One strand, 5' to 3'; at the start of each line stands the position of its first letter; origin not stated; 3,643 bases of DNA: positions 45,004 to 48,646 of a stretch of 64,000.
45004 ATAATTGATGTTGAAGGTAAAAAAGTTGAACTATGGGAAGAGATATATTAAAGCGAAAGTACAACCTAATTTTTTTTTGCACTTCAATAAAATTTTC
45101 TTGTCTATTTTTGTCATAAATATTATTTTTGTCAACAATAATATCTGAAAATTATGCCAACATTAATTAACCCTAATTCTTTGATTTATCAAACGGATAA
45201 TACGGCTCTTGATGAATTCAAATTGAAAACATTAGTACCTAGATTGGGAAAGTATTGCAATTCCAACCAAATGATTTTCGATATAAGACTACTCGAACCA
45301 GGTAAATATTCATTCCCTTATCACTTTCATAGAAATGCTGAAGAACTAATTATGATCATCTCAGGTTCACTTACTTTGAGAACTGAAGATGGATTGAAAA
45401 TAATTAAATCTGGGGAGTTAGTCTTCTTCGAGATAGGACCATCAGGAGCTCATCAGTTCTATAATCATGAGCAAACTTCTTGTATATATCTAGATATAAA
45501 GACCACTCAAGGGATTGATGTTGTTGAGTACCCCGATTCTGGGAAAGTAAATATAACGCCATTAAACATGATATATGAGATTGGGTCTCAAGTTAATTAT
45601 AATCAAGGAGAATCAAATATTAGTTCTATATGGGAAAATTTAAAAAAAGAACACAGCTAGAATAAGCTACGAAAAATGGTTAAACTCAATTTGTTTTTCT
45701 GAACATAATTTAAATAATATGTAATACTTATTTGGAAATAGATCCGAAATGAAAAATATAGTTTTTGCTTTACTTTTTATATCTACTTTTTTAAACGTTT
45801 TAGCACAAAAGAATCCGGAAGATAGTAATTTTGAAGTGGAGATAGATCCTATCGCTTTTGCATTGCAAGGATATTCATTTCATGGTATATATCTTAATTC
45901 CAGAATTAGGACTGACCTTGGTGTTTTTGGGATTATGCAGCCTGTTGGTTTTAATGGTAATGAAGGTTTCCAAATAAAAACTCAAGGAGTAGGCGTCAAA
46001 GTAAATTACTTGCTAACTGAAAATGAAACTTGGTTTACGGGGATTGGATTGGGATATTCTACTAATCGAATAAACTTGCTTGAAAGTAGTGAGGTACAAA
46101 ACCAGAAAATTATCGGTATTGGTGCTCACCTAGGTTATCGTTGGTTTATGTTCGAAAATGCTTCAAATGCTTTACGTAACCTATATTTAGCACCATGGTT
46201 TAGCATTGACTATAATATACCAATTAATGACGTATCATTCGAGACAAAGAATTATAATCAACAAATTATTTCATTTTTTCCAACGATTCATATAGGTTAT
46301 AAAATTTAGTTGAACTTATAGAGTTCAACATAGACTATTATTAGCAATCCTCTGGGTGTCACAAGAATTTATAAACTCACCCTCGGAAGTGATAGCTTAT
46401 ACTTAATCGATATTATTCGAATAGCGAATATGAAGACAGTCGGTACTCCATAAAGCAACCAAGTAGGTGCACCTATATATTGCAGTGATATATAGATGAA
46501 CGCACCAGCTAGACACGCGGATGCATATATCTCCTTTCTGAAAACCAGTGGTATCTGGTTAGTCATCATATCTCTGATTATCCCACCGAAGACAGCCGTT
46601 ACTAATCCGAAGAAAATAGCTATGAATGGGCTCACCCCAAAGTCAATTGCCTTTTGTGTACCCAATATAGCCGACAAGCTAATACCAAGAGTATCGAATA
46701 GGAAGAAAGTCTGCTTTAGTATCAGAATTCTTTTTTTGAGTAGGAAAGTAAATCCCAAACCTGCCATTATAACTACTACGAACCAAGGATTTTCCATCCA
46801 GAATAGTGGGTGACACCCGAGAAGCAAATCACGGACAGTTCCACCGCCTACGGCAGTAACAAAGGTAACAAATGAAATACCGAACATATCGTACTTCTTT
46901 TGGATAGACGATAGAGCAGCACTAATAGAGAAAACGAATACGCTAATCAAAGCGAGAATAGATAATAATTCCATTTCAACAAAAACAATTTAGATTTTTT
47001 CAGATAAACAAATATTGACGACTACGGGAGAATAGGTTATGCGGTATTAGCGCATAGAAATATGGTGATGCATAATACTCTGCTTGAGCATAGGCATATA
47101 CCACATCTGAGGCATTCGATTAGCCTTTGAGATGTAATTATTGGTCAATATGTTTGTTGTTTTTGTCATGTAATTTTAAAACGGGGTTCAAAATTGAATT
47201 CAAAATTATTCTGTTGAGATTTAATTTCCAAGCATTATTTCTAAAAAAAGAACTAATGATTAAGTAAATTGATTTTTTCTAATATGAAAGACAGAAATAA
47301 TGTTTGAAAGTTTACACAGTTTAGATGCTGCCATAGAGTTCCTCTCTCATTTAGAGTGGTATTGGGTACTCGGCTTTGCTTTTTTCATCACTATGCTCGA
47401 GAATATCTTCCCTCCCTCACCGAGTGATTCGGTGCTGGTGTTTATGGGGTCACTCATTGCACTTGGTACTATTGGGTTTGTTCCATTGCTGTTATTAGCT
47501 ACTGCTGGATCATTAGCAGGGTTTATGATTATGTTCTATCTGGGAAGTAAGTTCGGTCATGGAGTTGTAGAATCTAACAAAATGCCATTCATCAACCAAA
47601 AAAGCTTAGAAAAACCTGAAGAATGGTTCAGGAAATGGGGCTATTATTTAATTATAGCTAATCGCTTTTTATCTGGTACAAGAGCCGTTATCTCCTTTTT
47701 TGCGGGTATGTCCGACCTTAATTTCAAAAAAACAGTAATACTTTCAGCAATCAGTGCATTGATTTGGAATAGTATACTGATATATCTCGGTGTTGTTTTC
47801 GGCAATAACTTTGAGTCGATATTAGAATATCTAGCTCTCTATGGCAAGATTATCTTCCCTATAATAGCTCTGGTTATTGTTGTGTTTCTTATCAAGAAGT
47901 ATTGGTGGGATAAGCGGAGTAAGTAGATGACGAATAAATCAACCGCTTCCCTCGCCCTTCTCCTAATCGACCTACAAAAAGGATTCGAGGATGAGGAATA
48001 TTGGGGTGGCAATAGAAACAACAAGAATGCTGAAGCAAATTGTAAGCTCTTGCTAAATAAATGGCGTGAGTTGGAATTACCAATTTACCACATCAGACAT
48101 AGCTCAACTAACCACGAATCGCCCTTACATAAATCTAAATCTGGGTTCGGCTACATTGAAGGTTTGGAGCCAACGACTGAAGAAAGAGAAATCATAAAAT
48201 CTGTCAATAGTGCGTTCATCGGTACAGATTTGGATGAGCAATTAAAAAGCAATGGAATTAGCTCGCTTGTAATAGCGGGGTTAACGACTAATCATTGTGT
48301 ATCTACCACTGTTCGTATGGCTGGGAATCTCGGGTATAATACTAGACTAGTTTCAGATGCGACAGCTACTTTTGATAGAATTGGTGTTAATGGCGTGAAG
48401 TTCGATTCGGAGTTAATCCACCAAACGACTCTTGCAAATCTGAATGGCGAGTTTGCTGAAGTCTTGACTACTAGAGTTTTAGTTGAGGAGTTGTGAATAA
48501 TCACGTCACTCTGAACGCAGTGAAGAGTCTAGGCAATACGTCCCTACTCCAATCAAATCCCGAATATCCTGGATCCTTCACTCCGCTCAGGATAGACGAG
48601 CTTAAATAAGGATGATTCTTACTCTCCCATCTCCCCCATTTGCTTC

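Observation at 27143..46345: Integron-like cassette array without a visible integrase, built from a repeated terminator-promoter junction module between sdhB and a TRIC-family gene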

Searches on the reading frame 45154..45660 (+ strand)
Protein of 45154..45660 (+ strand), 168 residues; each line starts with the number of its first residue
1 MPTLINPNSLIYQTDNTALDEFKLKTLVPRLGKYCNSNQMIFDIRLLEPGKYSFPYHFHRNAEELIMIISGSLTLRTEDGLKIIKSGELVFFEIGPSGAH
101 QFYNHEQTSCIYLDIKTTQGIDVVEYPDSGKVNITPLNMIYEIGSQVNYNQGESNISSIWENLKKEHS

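Call 8: search_protein_families(library=pfam, proteins=[window:45154-45660:+], max_evalue=0.01)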
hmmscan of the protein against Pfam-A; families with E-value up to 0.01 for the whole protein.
window:45154-45660:+ (168 aa): 1 family
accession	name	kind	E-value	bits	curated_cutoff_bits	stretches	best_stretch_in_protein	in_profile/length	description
PF07883.17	Cupin_2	-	1.2e-10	41.3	27.2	1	47-115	5-69/70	Cupin domain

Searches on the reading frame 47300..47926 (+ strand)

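Call 29: search_protein_families(library=pfam, proteins=[window:47300-47926:+], max_evalue=0.0001)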
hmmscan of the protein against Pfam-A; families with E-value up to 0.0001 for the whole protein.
window:47300-47926:+ (208 aa): 1 family
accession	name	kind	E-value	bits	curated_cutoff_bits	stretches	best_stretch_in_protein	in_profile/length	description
PF09335.16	VTT_dom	-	6.8e-19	69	33.9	1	41-164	2-121/123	VTT domain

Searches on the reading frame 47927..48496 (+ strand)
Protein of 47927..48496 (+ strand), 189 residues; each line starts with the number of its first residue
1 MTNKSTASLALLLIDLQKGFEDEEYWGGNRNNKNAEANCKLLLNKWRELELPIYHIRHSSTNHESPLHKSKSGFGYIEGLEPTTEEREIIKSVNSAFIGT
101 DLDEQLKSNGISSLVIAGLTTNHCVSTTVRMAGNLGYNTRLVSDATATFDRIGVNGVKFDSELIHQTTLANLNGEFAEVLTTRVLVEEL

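Call 30: search_protein_families(library=pfam, proteins=[window:47927-48496:+], max_evalue=0.0001)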
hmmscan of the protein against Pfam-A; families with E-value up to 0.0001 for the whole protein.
window:47927-48496:+ (189 aa): 1 family
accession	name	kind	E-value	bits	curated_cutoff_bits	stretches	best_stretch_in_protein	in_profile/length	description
PF00857.26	Isochorismatase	-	1.5e-31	110.2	27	1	10-182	2-173/175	Isochorismatase domain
